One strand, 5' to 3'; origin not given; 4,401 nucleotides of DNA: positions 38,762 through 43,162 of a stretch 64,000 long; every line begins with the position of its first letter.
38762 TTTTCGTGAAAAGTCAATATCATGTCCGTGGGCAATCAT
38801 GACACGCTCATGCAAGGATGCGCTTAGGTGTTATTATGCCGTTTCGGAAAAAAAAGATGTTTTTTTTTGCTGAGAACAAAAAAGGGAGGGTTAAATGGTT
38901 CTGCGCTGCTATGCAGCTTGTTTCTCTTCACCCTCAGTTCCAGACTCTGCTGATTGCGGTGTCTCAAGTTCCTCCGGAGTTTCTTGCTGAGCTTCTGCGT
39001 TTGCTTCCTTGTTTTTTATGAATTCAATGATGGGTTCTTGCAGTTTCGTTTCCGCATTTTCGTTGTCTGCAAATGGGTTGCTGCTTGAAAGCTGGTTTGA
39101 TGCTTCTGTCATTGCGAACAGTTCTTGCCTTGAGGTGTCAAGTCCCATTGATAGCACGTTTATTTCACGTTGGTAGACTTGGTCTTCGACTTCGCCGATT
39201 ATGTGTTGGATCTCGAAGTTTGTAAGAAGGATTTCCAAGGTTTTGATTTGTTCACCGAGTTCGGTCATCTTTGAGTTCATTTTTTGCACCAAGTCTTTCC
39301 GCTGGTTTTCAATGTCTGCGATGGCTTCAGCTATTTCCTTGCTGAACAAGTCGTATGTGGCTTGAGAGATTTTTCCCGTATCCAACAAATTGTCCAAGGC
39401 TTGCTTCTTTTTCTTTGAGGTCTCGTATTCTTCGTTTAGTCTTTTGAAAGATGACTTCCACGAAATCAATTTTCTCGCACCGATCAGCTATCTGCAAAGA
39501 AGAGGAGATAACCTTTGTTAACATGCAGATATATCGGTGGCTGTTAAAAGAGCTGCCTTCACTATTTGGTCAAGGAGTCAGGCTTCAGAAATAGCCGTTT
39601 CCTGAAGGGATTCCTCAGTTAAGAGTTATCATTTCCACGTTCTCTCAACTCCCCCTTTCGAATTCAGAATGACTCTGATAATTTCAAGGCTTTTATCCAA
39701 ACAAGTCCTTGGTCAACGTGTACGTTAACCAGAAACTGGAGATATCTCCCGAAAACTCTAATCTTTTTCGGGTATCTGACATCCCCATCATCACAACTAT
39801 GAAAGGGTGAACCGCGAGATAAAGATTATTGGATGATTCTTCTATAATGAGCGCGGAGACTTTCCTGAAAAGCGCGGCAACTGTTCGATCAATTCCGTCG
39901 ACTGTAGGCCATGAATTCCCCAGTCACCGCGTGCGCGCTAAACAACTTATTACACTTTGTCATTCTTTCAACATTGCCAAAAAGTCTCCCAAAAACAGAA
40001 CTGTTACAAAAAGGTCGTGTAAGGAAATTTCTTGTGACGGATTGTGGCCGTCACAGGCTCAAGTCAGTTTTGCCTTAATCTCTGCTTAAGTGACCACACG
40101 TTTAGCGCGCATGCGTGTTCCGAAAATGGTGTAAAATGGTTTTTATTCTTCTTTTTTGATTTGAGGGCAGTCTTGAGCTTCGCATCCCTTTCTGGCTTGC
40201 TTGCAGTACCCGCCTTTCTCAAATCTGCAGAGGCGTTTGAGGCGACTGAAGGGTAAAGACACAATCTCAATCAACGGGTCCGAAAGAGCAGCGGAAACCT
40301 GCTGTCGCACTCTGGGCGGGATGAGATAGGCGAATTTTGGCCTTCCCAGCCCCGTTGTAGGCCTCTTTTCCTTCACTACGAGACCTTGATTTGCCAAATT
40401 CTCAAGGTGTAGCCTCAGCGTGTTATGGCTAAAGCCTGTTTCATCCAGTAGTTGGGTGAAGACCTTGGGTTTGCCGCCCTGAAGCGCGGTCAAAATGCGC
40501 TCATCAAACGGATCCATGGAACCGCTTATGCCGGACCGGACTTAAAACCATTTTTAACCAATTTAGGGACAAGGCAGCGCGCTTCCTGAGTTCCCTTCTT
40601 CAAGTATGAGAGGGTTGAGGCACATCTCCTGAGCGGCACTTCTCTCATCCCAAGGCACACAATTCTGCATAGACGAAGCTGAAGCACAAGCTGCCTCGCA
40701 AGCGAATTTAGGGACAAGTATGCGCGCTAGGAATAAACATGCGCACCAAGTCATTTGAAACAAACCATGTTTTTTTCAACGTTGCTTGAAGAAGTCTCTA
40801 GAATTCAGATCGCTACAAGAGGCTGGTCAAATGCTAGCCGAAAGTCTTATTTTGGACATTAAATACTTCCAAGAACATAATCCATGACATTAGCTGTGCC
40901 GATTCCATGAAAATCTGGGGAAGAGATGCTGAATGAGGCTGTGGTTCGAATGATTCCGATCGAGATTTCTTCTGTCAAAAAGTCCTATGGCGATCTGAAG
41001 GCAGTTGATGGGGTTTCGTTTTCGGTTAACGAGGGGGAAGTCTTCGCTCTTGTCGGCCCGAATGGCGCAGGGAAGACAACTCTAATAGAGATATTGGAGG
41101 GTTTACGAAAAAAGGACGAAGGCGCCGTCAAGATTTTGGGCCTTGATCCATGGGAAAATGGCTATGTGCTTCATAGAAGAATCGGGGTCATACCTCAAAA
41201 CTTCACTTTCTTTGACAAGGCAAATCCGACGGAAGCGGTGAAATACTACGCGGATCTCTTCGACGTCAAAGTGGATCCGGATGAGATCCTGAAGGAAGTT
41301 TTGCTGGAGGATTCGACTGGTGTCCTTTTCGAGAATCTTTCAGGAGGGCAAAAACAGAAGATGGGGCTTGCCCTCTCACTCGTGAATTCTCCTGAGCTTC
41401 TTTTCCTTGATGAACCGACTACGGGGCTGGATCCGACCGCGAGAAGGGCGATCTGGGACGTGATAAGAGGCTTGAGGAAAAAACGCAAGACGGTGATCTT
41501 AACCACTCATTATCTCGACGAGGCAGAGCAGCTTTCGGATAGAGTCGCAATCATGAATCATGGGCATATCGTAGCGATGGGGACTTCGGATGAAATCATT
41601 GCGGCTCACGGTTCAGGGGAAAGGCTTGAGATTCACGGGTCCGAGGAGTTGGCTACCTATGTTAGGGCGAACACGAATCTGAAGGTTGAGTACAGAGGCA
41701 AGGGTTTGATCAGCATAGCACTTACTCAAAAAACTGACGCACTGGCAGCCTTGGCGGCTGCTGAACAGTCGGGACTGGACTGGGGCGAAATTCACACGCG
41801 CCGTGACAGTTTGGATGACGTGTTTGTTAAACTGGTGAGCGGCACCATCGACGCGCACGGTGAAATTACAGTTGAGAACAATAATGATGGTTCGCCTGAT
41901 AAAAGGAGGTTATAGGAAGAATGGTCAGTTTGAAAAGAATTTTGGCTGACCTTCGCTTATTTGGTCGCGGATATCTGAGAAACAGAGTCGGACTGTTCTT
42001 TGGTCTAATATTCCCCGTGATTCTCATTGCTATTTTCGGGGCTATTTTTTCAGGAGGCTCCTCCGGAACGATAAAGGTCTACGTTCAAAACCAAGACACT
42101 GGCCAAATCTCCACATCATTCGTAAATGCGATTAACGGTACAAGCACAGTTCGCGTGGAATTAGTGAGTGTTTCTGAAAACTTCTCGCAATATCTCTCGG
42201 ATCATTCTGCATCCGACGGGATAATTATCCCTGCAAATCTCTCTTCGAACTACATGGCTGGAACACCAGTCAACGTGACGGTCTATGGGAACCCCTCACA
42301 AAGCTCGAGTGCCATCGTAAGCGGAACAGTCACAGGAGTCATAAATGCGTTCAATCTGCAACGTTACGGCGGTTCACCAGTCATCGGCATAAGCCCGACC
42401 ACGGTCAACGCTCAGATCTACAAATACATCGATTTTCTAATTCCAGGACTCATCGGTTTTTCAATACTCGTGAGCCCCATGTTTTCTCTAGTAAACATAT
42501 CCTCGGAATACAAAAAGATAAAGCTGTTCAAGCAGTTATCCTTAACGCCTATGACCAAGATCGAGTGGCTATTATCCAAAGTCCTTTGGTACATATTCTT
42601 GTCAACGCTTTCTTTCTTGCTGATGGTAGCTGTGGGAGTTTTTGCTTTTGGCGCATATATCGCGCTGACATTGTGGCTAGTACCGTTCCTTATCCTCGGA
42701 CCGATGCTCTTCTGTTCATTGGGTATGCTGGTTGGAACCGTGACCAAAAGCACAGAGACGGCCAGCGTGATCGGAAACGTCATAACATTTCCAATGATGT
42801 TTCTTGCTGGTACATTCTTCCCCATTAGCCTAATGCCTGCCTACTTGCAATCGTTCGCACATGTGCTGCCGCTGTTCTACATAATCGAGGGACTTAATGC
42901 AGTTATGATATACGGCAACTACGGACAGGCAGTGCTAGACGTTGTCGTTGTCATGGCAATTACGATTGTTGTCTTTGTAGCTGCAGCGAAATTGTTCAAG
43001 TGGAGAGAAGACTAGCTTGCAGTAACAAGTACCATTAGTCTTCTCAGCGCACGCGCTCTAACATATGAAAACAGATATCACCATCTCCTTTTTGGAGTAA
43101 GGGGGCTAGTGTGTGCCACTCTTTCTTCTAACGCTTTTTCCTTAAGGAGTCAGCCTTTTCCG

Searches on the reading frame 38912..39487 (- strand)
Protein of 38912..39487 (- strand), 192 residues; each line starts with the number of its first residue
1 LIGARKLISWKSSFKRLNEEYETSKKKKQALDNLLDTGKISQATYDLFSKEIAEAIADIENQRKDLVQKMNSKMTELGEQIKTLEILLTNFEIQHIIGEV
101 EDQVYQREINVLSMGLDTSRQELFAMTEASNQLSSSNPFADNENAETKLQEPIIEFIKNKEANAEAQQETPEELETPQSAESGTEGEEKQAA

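Call 112: search_protein_families(library=pfam, proteins=[window:38912-39487:-], max_evalue=0.0001)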
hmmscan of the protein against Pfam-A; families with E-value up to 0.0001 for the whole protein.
window:38912-39487:- (192 aa): 1 family
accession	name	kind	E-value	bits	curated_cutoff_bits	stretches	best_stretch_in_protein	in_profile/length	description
PF18822.6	CdvA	-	1.7e-11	44.7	30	1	26-135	1-110/123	CdvA-like coiled-coil domain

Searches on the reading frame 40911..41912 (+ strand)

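Call 112: search_protein_families(library=pfam, proteins=[window:40911-41912:+], max_evalue=0.0001)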
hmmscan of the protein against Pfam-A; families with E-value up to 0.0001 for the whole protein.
window:40911-41912:+ (334 aa): 4 families
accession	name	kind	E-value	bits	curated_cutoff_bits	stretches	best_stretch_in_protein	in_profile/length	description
PF00005.33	ABC_tran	-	4.4e-29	102.3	25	1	33-171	2-137/137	ABC transporter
PF13304.12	AAA_21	-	2e-18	67.9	27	2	118-200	212-298/304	AAA domain, putative AbiEii toxin, Type IV TA system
PF02463.25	SMC_N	-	3.5e-07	30.3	40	0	135-210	129-207/220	RecF/RecN/SMC N terminal domain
PF13175.12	AAA_15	-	7.1e-07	29.6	32.1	0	44-69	25-50/374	AAA ATPase domain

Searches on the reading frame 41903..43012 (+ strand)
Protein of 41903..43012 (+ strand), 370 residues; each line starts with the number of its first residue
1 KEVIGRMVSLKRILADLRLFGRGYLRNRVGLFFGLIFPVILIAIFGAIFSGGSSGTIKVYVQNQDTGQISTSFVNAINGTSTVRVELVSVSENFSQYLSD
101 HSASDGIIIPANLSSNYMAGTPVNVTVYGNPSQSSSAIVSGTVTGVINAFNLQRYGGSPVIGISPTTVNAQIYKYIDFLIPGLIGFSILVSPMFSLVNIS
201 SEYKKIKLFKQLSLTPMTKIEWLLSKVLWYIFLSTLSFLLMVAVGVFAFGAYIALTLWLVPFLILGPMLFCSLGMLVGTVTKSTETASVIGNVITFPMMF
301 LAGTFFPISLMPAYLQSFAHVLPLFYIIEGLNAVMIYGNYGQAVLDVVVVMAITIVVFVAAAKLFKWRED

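Call 112: search_protein_families(library=pfam, proteins=[window:41903-43012:+], max_evalue=0.0001)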
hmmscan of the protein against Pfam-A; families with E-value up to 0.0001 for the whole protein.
window:41903-43012:+ (370 aa): 3 families
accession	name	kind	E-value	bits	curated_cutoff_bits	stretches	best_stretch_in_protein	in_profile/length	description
PF12698.13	ABC2_membrane_3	-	2.7e-41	142.2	31.6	1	30-362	3-345/347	ABC-2 family transporter protein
PF01061.29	ABC2_membrane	-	2.4e-23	83.2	26.9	1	127-335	14-210/211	ABC-2 type transporter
PF12679.13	ABC2_membrane_2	-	3.2e-07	30.3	27.2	1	25-366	12-279/283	ABC-2 family transporter protein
